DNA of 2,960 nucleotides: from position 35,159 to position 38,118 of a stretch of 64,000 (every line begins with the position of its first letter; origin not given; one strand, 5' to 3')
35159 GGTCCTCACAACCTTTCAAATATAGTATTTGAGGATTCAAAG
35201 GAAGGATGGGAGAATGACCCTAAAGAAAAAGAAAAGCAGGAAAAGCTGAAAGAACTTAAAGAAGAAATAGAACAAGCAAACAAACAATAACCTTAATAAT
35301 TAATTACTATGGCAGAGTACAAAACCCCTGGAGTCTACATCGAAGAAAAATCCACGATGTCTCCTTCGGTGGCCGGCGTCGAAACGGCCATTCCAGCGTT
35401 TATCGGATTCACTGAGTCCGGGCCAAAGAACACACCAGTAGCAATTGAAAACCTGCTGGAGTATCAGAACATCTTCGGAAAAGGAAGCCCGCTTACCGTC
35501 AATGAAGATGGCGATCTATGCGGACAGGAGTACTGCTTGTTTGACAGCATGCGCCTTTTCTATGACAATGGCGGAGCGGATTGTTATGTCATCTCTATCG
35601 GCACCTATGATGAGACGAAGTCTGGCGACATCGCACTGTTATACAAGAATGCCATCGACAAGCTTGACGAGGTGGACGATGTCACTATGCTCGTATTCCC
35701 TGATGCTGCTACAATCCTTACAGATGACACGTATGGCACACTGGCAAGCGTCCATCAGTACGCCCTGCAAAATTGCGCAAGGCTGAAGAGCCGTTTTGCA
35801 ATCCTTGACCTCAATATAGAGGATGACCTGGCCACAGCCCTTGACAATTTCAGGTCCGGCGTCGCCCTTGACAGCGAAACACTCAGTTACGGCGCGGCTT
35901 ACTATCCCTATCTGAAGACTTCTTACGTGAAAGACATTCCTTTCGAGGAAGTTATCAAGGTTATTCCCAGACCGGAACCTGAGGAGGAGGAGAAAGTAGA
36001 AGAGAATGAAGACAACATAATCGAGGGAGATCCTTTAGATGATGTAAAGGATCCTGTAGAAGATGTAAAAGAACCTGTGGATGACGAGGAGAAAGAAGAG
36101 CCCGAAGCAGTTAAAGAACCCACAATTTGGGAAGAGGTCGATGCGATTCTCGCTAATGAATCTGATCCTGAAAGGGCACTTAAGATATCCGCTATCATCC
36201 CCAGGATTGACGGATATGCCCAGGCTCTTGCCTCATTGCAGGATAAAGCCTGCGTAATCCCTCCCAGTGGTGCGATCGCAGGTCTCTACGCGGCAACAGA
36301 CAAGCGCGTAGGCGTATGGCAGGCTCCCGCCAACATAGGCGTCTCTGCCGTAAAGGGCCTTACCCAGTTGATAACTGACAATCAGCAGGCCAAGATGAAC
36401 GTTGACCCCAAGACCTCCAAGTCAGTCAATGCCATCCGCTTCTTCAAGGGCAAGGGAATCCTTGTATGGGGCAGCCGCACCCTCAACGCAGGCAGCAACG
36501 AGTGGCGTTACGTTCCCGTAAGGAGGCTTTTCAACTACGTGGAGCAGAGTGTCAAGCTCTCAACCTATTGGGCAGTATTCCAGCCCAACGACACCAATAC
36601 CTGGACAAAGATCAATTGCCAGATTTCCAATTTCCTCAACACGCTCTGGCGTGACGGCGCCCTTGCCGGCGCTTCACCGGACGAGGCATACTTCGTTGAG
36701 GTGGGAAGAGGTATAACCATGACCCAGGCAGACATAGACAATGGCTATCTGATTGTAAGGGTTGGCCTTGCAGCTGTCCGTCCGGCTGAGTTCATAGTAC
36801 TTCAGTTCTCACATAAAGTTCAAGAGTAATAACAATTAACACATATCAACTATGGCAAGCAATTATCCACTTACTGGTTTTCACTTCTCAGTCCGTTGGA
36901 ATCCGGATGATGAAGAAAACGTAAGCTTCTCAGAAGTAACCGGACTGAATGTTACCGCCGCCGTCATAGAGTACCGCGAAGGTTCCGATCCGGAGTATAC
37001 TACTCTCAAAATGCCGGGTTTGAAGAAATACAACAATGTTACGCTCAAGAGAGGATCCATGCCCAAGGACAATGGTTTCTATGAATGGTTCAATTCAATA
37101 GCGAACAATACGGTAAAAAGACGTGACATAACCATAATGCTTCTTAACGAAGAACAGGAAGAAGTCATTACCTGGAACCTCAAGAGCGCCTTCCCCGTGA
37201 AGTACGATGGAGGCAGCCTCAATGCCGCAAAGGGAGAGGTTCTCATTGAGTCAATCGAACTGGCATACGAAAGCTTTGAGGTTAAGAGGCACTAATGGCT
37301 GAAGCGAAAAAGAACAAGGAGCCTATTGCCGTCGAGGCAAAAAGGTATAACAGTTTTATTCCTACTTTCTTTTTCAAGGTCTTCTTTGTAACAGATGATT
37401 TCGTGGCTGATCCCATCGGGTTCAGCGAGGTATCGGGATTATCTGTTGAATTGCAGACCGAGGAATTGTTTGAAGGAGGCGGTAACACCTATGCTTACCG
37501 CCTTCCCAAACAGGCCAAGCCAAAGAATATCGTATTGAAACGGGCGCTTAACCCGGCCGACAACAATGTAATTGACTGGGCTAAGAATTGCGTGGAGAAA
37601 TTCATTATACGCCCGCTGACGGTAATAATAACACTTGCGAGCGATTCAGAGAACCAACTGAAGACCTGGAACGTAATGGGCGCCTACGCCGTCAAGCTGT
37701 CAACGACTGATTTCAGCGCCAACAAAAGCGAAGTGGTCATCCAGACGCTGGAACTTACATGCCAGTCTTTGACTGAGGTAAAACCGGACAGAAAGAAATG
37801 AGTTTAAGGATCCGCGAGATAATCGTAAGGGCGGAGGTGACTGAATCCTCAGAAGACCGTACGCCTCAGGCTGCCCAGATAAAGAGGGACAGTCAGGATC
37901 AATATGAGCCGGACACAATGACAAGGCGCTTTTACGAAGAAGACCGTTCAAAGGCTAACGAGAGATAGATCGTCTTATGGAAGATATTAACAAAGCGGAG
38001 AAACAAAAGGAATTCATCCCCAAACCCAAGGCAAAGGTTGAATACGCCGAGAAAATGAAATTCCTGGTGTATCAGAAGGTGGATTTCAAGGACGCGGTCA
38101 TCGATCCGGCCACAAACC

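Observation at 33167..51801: Phage-tail-like contractile injection system (eCIS / T6SS-iv-like) locus embedded among glycan-utilisation genes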

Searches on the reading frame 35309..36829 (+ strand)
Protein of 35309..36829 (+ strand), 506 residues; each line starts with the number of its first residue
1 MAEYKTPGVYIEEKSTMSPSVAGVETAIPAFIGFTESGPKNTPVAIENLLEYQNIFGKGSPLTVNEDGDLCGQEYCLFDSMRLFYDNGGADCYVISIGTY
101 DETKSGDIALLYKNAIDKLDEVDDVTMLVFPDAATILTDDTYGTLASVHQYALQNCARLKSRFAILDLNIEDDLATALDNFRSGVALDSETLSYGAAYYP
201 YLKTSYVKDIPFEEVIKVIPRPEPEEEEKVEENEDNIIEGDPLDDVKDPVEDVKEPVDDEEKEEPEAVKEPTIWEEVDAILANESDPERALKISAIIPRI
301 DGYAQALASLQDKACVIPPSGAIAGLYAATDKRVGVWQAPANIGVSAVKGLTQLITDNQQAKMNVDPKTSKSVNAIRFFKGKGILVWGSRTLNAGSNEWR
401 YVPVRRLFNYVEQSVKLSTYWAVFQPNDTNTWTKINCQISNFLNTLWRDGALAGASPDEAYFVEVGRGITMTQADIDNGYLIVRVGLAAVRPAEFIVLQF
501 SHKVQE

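Call 3: search_protein_families(library=pfam, proteins=[window:35309-36829:+], max_evalue=0.01)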
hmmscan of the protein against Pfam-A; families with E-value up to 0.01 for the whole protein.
window:35309-36829:+ (506 aa): 2 families
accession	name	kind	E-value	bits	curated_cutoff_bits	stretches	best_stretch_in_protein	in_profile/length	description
PF17482.7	Phage_sheath_1C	-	5.8e-13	49.2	26.9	1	397-500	4-101/104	Phage tail sheath C-terminal domain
PF04984.19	Phage_sheath_1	-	0.0026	18.1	31.4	1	310-392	98-168/168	Phage tail sheath protein subtilisin-like domain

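Call 16: find_homologous_proteins(query=window:35309-36829:+, max_evalue=1e-10)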
Query window:35309-36829:+ (506 aa): 7905 proteins with E <= 1e-10 among 8000 candidates; the best 120 are listed.
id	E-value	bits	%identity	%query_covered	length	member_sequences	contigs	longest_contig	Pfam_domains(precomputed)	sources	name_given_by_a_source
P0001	0.0e+0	1146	100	100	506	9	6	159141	PF17482.8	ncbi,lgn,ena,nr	ncbi:MAG: phage tail sheath family protein [Bacteroidales bacterium]|nr:phage tail sheath family pro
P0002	7.6e-248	841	73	100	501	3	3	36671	PF17482.8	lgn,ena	-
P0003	1.5e-219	748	67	100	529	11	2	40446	PF04984.20,PF17482.8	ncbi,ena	-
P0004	7.4e-215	733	68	98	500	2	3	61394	PF04984.20,PF17482.8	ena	-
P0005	2.2e-213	728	67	100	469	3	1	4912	PF04984.20,PF17482.8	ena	-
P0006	6.3e-186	637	57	100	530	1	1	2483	PF17482.8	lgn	-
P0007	6.0e-182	624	58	100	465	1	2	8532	PF04984.20,PF17482.8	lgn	-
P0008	7.9e-181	620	-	-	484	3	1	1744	PF17482.8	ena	-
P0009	6.6e-180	617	59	100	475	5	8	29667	PF04984.20,PF17482.8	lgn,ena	-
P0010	1.9e-179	616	58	100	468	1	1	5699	PF04984.20,PF17482.8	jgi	-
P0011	3.3e-179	615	59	100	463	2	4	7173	PF04984.20,PF17482.8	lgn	-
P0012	5.4e-177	608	56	100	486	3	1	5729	PF17482.8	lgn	-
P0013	9.3e-177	607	57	100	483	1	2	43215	PF17482.8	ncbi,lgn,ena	-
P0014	1.3e-176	606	57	100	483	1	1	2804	PF17482.8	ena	-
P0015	3.5e-176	605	59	100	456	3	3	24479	PF04984.20,PF17482.8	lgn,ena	-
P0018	3.2e-175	602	54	100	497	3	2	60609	PF17482.8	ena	-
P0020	1.5e-174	600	58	100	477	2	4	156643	PF04984.20,PF17482.8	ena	-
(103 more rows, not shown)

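Call 17: find_encoding_contigs(protein=P0002, flank=10000, max_places=3)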
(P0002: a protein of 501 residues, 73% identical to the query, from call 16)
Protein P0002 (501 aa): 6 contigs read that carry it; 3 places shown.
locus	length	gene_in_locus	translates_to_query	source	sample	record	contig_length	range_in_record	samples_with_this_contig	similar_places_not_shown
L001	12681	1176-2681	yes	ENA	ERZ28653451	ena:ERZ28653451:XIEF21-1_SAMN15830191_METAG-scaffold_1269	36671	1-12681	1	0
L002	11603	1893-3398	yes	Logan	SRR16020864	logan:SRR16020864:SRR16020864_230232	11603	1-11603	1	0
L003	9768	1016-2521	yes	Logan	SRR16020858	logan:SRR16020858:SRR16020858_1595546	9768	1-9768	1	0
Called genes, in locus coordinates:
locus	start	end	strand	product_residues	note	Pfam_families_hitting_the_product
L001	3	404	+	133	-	?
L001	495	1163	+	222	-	PF14065:Pvc16_N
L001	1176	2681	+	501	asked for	PF17482:Phage_sheath_1C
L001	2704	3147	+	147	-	PF06841:Phage_T4_gp19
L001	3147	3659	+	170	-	PF06841:Phage_T4_gp19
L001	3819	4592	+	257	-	PF19266:CIS_tube, PF05887:Trypan_PARP (weak)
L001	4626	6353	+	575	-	PF05954:Phage_GPD, PF24032:YQBQ (weak), PF04717:Phage_base_V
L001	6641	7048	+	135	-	PF04965:GPW_gp25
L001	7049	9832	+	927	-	-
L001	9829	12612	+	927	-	-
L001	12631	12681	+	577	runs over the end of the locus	-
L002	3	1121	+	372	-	?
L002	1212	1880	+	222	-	PF14065:Pvc16_N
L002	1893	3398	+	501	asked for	PF17482:Phage_sheath_1C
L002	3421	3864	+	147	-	PF06841:Phage_T4_gp19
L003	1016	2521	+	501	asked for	PF17482:Phage_sheath_1C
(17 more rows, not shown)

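Call 18: find_encoding_contigs(protein=P0003, flank=10000, max_places=3)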
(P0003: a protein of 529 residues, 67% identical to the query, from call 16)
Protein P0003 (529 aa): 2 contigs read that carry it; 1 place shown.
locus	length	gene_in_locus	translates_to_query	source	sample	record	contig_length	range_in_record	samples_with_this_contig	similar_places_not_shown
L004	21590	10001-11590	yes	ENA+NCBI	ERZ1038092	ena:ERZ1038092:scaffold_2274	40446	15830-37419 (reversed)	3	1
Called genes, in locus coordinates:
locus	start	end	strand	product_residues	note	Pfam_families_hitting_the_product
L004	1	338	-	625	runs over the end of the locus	PF14508:GH97_N, PF10566:Glyco_hydro_97, PF14509:GH97_C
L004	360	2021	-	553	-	-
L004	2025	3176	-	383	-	PF14054:DUF4249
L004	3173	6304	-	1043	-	PF13620:CarboxypepD_reg (weak), PF13715:CarbopepD_reg_2, PF07715:Plug (weak)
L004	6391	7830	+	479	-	PF00245:Alk_phosphatase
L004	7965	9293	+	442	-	-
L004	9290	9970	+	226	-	PF14065:Pvc16_N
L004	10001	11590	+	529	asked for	PF04984:Phage_sheath_1 (faint), PF17482:Phage_sheath_1C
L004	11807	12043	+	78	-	PF06841:Phage_T4_gp19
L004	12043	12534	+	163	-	PF06841:Phage_T4_gp19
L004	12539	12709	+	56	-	-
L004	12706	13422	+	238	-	PF19266:CIS_tube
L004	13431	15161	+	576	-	PF04717:Phage_base_V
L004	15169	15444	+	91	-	PF05488:PAAR_motif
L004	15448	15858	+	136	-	PF04965:GPW_gp25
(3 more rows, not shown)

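Call 32: search_solved_structures(query=window:35309-36829:+, max_evalue=0.001)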
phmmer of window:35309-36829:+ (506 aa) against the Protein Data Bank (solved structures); distinct sequences matched with E-value up to 0.001: 21.
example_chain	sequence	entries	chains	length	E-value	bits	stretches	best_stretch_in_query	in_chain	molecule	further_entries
7b5h_AO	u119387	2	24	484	1.4e-95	324.1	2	304-506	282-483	All3325 protein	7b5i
7adz_2A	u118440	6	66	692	2.3e-91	310.3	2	303-506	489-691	Putative phage tail sheath protein FI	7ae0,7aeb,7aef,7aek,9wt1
9r9h_T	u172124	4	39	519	1.4e-80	274.7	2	75-506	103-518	Phage tail sheath family protein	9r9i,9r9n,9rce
9qgl_3A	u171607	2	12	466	6e-68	233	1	308-504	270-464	Phage tail sheath family protein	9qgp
6j0n_t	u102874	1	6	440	9.4e-66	225.8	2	309-504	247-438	Pvc3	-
6rao_D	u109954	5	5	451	3.7e-65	223.8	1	303-503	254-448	Afp3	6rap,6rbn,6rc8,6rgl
6j0b_A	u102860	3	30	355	2.9e-62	214.3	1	316-505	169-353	Pvc2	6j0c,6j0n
9qgl_2A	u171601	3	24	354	6.5e-61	209.8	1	315-503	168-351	Phage tail sheath family protein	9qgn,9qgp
9ezm_A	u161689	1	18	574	1.2e-60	208.9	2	308-503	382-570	Phage tail sheath protein FI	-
8bky_A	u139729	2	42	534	1.7e-56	195.2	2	314-500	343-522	Phage tail sheath protein | Phage tail sheath family protein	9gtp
6rao_C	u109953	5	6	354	1.6e-55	192.1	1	314-504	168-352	Afp2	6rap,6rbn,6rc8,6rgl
8bl4_V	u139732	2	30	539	3.3e-54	187.7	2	314-500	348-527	Phage tail sheath family protein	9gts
6j0n_V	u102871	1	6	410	7.6e-45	156.8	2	314-500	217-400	Pvc4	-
9qgl_4A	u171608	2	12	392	1.1e-42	149.7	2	314-501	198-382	Phage tail sheath family protein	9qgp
6rao_E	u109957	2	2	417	4e-39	138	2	315-500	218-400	Afp4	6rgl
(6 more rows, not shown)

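Call 37: find_encoding_contigs(protein=P0020, flank=10000, max_places=2)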
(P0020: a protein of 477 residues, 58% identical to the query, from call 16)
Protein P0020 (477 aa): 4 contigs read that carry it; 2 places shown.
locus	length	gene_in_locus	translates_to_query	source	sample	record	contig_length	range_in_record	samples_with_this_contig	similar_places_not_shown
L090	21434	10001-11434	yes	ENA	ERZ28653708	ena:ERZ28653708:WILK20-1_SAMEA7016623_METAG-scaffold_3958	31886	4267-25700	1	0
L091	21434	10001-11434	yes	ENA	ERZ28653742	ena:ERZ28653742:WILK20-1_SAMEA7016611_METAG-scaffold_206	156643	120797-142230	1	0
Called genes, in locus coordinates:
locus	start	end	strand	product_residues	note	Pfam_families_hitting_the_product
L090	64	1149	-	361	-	PF00041:fn3 (weak), PF16656:Pur_ac_phosph_N (faint), PF23376:Fn3_VIN3 (faint), PF25059:FN3_DSCAM-DSCAML_C (faint), PF10179:NDNF (faint), PF00041:fn3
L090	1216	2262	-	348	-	PF00041:fn3 (weak), PF16656:Pur_ac_phosph_N (faint), PF25788:Ig_Rha78A_N (faint)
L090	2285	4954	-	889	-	PF16656:Pur_ac_phosph_N (faint), PF28033:Fn3_ROS1 (faint), PF10179:NDNF (faint), PF23608:Ig_ILCR1 (faint), PF25059:FN3_DSCAM-DSCAML_C (faint), PF23376:Fn3_VIN3 (faint), PF19433:NDNF_C (faint), PF00041:fn3, +1 more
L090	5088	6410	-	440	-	PF00004:AAA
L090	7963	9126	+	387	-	PF19268:CIS_TMP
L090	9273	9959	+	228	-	PF14065:Pvc16_N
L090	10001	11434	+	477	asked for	PF04984:Phage_sheath_1 (weak), PF17482:Phage_sheath_1C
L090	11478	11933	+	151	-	PF06841:Phage_T4_gp19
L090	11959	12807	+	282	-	PF06841:Phage_T4_gp19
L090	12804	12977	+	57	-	-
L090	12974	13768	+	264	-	PF19266:CIS_tube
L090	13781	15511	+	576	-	PF05954:Phage_GPD, PF04717:Phage_base_V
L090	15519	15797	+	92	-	PF05488:PAAR_motif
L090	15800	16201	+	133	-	PF04965:GPW_gp25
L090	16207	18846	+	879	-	-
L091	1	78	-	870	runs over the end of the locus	PF00041:fn3 (weak), PF16656:Pur_ac_phosph_N (faint), PF23376:Fn3_VIN3 (faint), PF25788:Ig_Rha78A_N (faint), PF28033:Fn3_ROS1 (faint), PF09294:Interfer-bind (faint), PF23608:Ig_ILCR1 (faint), PF00041:fn3, +2 more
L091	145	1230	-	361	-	PF00041:fn3 (weak), PF16656:Pur_ac_phosph_N (faint), PF23376:Fn3_VIN3 (faint), PF25059:FN3_DSCAM-DSCAML_C (faint), PF10179:NDNF (faint), PF00041:fn3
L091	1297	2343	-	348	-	PF00041:fn3 (weak), PF16656:Pur_ac_phosph_N (faint), PF25788:Ig_Rha78A_N (faint)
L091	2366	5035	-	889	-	PF16656:Pur_ac_phosph_N (faint), PF10179:NDNF (faint), PF23608:Ig_ILCR1 (faint), PF25059:FN3_DSCAM-DSCAML_C (faint), PF23376:Fn3_VIN3 (faint), PF19433:NDNF_C (faint), PF00907:T-box (faint), PF00041:fn3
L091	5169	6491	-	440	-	PF00004:AAA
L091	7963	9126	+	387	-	PF19268:CIS_TMP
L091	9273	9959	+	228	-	PF14065:Pvc16_N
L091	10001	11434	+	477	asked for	PF04984:Phage_sheath_1 (weak), PF17482:Phage_sheath_1C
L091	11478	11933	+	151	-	PF06841:Phage_T4_gp19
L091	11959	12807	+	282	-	PF06841:Phage_T4_gp19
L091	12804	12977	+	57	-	-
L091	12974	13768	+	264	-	PF19266:CIS_tube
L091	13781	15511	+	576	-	PF05954:Phage_GPD, PF04717:Phage_base_V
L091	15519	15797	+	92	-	PF05488:PAAR_motif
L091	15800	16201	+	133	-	PF04965:GPW_gp25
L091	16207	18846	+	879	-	-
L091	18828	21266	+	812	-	-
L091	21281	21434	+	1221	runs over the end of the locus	PF02368:Big_2 (weak)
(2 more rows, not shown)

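Call 49: list_cluster_members(proteins=[P0001, P0121])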
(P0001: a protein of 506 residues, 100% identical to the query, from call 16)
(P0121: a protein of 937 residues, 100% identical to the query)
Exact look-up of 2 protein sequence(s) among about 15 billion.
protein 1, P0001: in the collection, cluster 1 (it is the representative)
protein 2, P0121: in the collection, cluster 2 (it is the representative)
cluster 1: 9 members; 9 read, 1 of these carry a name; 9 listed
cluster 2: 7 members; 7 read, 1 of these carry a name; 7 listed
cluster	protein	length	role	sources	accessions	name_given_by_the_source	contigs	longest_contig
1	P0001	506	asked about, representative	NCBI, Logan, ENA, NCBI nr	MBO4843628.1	MAG: phage tail sheath family protein [Bacteroidales bacterium] | phage tail sheath family protein [Bacteroidales bacterium]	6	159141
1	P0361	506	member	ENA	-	-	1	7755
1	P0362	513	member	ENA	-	-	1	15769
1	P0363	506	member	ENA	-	-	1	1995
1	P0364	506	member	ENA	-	-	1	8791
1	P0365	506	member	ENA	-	-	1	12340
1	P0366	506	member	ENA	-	-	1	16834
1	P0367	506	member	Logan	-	-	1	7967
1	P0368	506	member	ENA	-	-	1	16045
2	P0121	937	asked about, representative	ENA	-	-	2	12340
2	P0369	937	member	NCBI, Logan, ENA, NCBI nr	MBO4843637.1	MAG: hypothetical protein J5490_03525 [Bacteroidales bacterium] | hypothetical protein [Bacteroidales bacterium]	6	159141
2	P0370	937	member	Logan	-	-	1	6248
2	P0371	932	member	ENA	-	-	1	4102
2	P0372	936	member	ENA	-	-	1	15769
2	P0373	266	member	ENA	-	-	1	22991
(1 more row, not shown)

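Call 87: find_encoding_contigs(protein=P0018, flank=10000, max_places=2)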
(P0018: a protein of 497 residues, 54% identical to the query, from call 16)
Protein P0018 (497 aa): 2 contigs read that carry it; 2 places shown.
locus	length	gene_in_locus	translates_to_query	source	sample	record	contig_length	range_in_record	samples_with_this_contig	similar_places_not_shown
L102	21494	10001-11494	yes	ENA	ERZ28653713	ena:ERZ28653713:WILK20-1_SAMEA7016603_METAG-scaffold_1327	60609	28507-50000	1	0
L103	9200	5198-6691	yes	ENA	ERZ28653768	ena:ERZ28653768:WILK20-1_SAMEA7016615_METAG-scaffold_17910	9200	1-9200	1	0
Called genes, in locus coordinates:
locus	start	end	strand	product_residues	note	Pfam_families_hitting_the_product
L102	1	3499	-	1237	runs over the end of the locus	PF16656:Pur_ac_phosph_N (faint), PF16794:fn3_4 (faint), PF09294:Interfer-bind (faint), PF23376:Fn3_VIN3 (faint), PF25059:FN3_DSCAM-DSCAML_C (faint), PF00041:fn3, PF00041:fn3 (weak), PF02368:Big_2, +5 more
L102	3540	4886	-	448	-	PF13699:eCIS_core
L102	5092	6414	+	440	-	PF12775:AAA_7 (faint), PF00004:AAA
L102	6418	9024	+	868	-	PF19268:CIS_TMP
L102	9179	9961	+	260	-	PF14065:Pvc16_N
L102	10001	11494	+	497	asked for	PF17482:Phage_sheath_1C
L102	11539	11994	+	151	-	PF06841:Phage_T4_gp19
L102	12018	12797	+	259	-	PF06841:Phage_T4_gp19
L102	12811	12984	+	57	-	-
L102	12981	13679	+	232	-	PF19266:CIS_tube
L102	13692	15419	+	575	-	PF05954:Phage_GPD, PF04717:Phage_base_V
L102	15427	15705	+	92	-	PF05488:PAAR_motif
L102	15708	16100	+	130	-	PF04965:GPW_gp25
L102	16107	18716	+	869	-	-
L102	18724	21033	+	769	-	-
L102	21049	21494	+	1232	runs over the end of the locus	PF02368:Big_2, PF26182:Ig_NUP210_5th (faint), PF02368:Big_2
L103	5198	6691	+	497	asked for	PF17482:Phage_sheath_1C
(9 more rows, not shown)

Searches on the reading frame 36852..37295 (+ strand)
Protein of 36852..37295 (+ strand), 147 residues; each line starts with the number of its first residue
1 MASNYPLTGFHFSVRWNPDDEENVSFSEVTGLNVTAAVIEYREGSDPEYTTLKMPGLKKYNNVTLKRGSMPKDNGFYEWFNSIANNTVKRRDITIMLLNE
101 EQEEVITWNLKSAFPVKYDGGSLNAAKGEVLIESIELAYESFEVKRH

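Call 3: search_protein_families(library=pfam, proteins=[window:36852-37295:+], max_evalue=0.01)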
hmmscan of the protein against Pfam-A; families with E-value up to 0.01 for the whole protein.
window:36852-37295:+ (147 aa): 1 family
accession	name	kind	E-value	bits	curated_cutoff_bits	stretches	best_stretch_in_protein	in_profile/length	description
PF06841.18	Phage_T4_gp19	-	1.3e-46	158.1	28.2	1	9-143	2-134/134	T4-like virus tail tube protein gp19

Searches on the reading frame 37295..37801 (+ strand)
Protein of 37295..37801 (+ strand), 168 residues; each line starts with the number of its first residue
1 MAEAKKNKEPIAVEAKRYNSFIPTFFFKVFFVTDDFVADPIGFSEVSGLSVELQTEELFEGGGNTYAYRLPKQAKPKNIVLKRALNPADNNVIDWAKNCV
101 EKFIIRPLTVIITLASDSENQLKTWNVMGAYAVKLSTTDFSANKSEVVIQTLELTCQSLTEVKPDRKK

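Call 3: search_protein_families(library=pfam, proteins=[window:37295-37801:+], max_evalue=0.01)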
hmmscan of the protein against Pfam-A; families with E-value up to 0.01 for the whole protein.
window:37295-37801:+ (168 aa): 1 family
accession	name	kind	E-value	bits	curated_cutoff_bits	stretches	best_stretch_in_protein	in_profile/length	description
PF06841.18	Phage_T4_gp19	-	7.7e-28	97.4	28.2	1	24-159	2-133/134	T4-like virus tail tube protein gp19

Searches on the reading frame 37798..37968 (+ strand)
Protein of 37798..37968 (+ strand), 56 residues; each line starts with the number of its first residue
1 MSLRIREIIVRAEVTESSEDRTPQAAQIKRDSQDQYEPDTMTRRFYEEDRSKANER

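Call 3: search_protein_families(library=pfam, proteins=[window:37798-37968:+], max_evalue=0.01)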
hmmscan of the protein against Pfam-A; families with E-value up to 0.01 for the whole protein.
window:37798-37968:+ (56 aa): 1 family
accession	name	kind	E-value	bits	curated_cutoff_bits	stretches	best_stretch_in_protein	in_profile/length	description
PF19265.4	DUF5908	-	0.001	20.3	27.7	1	1-27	1-27/55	Family of unknown function (DUF5908)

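Call 71: search_protein_families(library=ncbifam, proteins=[window:37798-37968:+], max_evalue=0.01)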
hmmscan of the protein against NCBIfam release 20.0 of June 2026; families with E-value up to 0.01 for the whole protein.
window:37798-37968:+ (56 aa): 0 families
